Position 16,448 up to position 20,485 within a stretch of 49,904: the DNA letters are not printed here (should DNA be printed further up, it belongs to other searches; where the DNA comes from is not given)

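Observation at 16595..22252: Orphan 1885-aa DUF4011-like / Upf1-type SF1 helicase / REase-like / DUF3320-like fusion protein: candidate single-gene nucleic-acid surveillance (defence?) system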

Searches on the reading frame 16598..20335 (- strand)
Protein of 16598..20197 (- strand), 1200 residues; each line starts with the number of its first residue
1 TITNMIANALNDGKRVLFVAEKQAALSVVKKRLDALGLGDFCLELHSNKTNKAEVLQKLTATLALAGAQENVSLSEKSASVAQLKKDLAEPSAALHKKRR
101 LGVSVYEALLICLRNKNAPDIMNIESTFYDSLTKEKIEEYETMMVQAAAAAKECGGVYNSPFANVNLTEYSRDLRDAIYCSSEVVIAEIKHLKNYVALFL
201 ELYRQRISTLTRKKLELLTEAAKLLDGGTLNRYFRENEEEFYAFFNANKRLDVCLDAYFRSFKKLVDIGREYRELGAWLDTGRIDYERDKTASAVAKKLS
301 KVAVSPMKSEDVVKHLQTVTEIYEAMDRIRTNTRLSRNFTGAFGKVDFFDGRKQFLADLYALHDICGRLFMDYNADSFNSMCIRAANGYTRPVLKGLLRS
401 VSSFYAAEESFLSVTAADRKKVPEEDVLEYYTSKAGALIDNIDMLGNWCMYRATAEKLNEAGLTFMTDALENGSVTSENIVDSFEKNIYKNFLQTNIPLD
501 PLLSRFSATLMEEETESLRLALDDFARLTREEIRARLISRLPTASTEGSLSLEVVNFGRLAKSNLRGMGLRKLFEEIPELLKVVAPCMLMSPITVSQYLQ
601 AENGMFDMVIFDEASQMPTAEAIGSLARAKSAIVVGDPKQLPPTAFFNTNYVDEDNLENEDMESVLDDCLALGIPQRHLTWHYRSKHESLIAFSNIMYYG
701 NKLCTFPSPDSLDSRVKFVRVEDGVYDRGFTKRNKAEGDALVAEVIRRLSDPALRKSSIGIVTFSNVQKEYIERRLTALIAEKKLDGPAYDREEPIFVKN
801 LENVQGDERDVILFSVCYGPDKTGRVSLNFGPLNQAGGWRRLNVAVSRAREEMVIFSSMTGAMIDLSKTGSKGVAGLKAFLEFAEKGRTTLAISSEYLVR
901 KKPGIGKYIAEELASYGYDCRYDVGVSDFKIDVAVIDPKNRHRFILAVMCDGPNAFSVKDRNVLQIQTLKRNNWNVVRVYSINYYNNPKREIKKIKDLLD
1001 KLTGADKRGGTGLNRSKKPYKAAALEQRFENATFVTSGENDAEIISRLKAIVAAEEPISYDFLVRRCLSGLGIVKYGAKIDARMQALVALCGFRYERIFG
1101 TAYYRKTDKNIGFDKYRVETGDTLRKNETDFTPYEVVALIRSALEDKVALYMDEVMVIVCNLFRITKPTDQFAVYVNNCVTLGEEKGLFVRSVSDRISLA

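Call 56: search_protein_representatives(protein=window:16598-20197:-)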
Query: 1200 residues. Proteins with E-value up to 0.001 (for the whole library): 19334; up to 1e-10: 12880; up to 1e-30: 7672. The best 150 are listed.
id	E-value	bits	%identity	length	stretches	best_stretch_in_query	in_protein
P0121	0.0e+00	1829.7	67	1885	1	1-1200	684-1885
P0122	0.0e+00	1471.1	56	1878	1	1-1199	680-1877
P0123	0.0e+00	1379.4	53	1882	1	1-1199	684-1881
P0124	0.0e+00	1243.8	55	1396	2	1-1005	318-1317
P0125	0.0e+00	1236.9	49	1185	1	17-1200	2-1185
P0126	0.0e+00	1158.3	49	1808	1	1-1200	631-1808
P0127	0.0e+00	1142.4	47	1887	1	1-1198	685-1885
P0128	0.0e+00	1132.2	46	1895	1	1-1198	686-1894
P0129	0.0e+00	1131.6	49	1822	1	1-1200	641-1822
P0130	0.0e+00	1056.8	46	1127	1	62-1199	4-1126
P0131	0.0e+00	1042.1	46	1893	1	1-1197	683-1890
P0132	0.0e+00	1018.9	44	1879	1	1-1199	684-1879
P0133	5.2e-299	1011.2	47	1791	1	1-1200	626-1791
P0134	1.6e-294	996.4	89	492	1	697-1182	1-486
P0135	3.7e-287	972.0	46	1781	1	1-1199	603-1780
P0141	3.8e-263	892.5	41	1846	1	1-1198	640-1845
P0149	3.2e-206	704.0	42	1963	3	440-1010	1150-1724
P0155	3.0e-202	690.8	37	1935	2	1-1026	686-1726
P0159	1.7e-199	681.7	37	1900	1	1-1167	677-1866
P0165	5.4e-198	676.7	41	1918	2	433-1169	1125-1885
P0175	1.6e-194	665.2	41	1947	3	440-1009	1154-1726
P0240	4.0e-179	614.2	43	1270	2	428-986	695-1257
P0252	1.5e-175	602.4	40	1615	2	445-1097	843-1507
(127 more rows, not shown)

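Call 58: search_protein_families(library=ncbifam, proteins=[P0121, P0127, P0141, P0149, P0159], max_evalue=1e-50)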
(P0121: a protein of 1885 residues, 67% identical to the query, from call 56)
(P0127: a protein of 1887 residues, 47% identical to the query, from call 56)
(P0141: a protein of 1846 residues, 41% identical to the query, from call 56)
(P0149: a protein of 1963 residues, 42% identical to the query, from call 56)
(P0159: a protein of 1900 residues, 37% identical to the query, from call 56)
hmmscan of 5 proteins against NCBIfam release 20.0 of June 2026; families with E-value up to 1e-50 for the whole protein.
P0121 (1885 aa): 2 families
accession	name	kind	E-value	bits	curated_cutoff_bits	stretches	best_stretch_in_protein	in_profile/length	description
NF058533.1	antiphage_ProA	equivalog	0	1461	1500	1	24-1691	2-1711/1903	anti-phage protein ProA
NF042953.1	Hhe_antiphage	equivalog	5.6e-211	703.7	2000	2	1095-1728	1082-1725/1797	DUF4011 domain-containing anti-phage protein Hhe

P0127 (1887 aa): 2 families
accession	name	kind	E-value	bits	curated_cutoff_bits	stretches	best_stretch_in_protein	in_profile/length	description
NF058533.1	antiphage_ProA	equivalog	0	1606.8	1500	1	18-1853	2-1902/1903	anti-phage protein ProA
NF042953.1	Hhe_antiphage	equivalog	4.3e-216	720.6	2000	2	1082-1740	1067-1732/1797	DUF4011 domain-containing anti-phage protein Hhe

P0141 (1846 aa): 2 families
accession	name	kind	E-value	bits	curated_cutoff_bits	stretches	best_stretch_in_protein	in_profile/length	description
NF058533.1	antiphage_ProA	equivalog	0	1521.7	1500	1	3-1813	29-1902/1903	anti-phage protein ProA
NF042953.1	Hhe_antiphage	equivalog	3.9e-215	717.4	2000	2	892-1652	925-1688/1797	DUF4011 domain-containing anti-phage protein Hhe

P0149 (1963 aa): 2 families
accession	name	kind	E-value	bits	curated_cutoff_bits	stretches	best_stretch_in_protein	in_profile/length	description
NF058533.1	antiphage_ProA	equivalog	0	2039.6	1500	1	17-1927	1-1903/1903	anti-phage protein ProA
NF042953.1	Hhe_antiphage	equivalog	2.6e-245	817.5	2000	2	951-1770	920-1727/1797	DUF4011 domain-containing anti-phage protein Hhe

P0159 (1900 aa): 2 families
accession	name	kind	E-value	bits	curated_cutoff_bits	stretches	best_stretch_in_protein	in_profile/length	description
NF058533.1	antiphage_ProA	equivalog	0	1790.8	1500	1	356-1866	357-1903/1903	anti-phage protein ProA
NF042953.1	Hhe_antiphage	equivalog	3.5e-225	750.8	2000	2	1070-1688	1055-1684/1797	DUF4011 domain-containing anti-phage protein Hhe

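Call 59: predict_structure(alignment_id=A2)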
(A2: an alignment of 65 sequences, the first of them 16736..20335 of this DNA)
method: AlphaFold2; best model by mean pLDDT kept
length: 1200 residues; sequences in the alignment: 65
mean_pLDDT: 59.4   pTM: 0.34
mean pLDDT of the five models: 59.4, 57.8, 55.1, 51.6, 43.1
residues with pLDDT >= 90: 17; 70-90: 490; 50-70: 224; < 50: 469
segments of 3 or more residues with pLDDT < 50: 1-15, 17-19, 38-42, 136-207, 389-392, 490-558, 660-664, 684-780, 802-811, 837-952, 970-977, 995-1019, 1027-1036, 1045-1059, 1191-1200
pLDDT, mean of each block of 10 residues (from residue 1): 31 45 64 56 67 82 82 82 84 76 84 60 62 48 29 33 30 35 39 32 45 63 79 87 84 81 88 73 71 84 86 85 83 85 88 83 88 77 59 68 84 80 72 78 91 88 79 80 65 37 33 34 38 32 30 38 60 72 80 78 81 80 84 86 76 76 53 71 45 28 30 34 29 21 24 28 32 34 60 65 43 59 73 52 33 27 41 39 28 26 24 32 40 32 31 53 53 47 54 46 37 45 49 46 48 42 75 83 84 88 86 86 85 86 81 62 68 77 64 36
secondary structure, 60 per line:
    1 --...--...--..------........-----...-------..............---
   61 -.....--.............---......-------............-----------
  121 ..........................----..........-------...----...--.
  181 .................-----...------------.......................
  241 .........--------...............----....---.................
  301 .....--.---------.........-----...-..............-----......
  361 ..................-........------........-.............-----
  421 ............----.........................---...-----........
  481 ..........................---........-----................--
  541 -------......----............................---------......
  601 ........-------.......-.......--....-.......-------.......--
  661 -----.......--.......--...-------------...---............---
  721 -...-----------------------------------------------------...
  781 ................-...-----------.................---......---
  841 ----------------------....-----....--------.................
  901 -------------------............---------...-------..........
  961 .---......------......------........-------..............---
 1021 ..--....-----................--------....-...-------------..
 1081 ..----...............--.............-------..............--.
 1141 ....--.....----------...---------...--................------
elements in order (helices of 4 or more, strands of 3 or more residues): H21-28 E34-36 H44-57 E62-66 H69-81 E88-90 H98-109 H121-146 H151-160 H180-197 H218-249 H258-272 H277-280 H284-305 H318-326 H336-348 H355-378 H380-387 H394-401 H403-415 H421-432 H437-461 H473-506 H510-517 H523-538 H548-553 H558-585 H595-608 H616-622 H624-630 E633-636 H638-644 E652-658 H666-672 E675-681 H706-717 H778-796 H812-828 H832-837 E863-866 E872-875 H884-900 H920-931 H951-961 E965-970 E977-982 E989-996 H1004-1017 E1025-1028 H1034-1049 H1058-1061 E1063-1065 H1079-1082 H1087-1101 H1106-1116 H1124-1137 E1140-1144 E1147-1151 E1162-1164 H1179-1194

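Call 60: list_cluster_members(proteins=[P0149, P0159, P0127, P0001])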
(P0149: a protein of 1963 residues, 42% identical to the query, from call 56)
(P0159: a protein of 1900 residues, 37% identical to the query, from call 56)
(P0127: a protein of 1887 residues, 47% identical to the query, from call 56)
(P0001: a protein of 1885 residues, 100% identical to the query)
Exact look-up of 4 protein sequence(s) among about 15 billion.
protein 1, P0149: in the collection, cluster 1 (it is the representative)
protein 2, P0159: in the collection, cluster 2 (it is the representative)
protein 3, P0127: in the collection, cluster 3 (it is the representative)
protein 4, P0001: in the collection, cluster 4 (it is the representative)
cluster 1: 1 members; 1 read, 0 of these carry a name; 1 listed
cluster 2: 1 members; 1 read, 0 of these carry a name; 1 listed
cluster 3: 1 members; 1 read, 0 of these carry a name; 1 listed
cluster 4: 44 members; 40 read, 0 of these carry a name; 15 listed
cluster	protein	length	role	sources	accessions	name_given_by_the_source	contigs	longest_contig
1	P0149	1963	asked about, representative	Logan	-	-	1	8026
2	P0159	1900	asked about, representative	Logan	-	-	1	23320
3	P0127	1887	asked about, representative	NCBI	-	-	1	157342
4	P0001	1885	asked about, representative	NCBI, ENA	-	-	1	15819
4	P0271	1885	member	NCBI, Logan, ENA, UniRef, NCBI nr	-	-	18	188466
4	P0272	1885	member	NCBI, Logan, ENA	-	-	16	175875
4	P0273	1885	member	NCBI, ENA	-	-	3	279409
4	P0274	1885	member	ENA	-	-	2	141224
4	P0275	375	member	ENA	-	-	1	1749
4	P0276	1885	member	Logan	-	-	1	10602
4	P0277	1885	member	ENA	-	-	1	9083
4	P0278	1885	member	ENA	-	-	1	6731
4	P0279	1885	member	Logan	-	-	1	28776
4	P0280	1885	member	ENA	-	-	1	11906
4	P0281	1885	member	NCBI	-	-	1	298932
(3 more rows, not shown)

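Call 63: fold_search(model_id=the predicted structure, library=pdb)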
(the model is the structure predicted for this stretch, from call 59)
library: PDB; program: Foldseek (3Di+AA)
matches with E <= 10: 392; with E <= 0.001: 0
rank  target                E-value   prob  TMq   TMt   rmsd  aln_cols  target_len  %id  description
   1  7zr1_D                5.3e-03  0.25  0.06  0.08  64.8       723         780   12  Chaetomium thermophilum Mre11-Rad50-Nbs1 complex bound to ATPyS (composite structure) (released 2023-01-11)
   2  7zr1_C                1.1e-02  0.18  0.06  0.08  65.0       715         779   12  Chaetomium thermophilum Mre11-Rad50-Nbs1 complex bound to ATPyS (composite structure) (released 2023-01-11)
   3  9e5c_6a               3.8e-02  0.06  0.04  0.02  50.8       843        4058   13  Cryo-EM structure of 96 nm repeat of microtubule doublet from T. brucei flagellum (released 2025-03-12)
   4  9e5c_6c               4.8e-02  0.11  0.06  0.02  45.0       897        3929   10  Cryo-EM structure of 96 nm repeat of microtubule doublet from T. brucei flagellum (released 2025-03-12)
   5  8dk2_D                5.0e-02  0.16  0.07  0.10  28.8       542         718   14  CryoEM structure of Pseudomonas aeruginosa PA14 JetABC in an unclamped state trapped in ATP dependent dimeric form (released 2022-10-05)
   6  9qxx_A                5.5e-02  0.15  0.07  0.09  30.1       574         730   11  JetABC DNA loaded state dimer (released 2025-10-01)
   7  9qxt_A                6.0e-02  0.15  0.07  0.10  27.5       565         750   15  E. coli JetABC dimer in the DNA boarding-holding state (released 2025-10-01)
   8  9y6s_7C               6.0e-02  0.12  0.05  0.03  42.9       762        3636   11  96-nm repeat of the Leishmania tarentolae doublet microtubule (released 2025-12-17)
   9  9y6s_5b               6.3e-02  0.08  0.05  0.03  44.9       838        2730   10  96-nm repeat of the Leishmania tarentolae doublet microtubule (released 2025-12-17)
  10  8q72_A                6.6e-02  0.16  0.08  0.11  30.3       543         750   14  E. coli plasmid-borne JetABCD(E248A) core in a cleavage-competent state (released 2024-01-31)
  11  8ftm_A                8.8e-02  0.60  0.05  0.08  20.6       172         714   20  Setx-ssRNA-ADP-SO4 complex (released 2023-10-25)
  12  5oge_B                1.4e-01  0.09  0.05  0.12  28.4       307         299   12  Crystal structure of a nucleotide sugar transporter (released 2017-11-22)
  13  5oge_E                1.5e-01  0.09  0.05  0.11  28.8       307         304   13  Crystal structure of a nucleotide sugar transporter (released 2017-11-22)
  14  7nyw_A                1.5e-01  0.08  0.06  0.09  28.3       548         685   14  Cryo-EM structure of the MukBEF-MatP-DNA head module (released 2021-07-07)
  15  5oge_A                1.5e-01  0.08  0.05  0.12  28.2       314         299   13  Crystal structure of a nucleotide sugar transporter (released 2017-11-22)
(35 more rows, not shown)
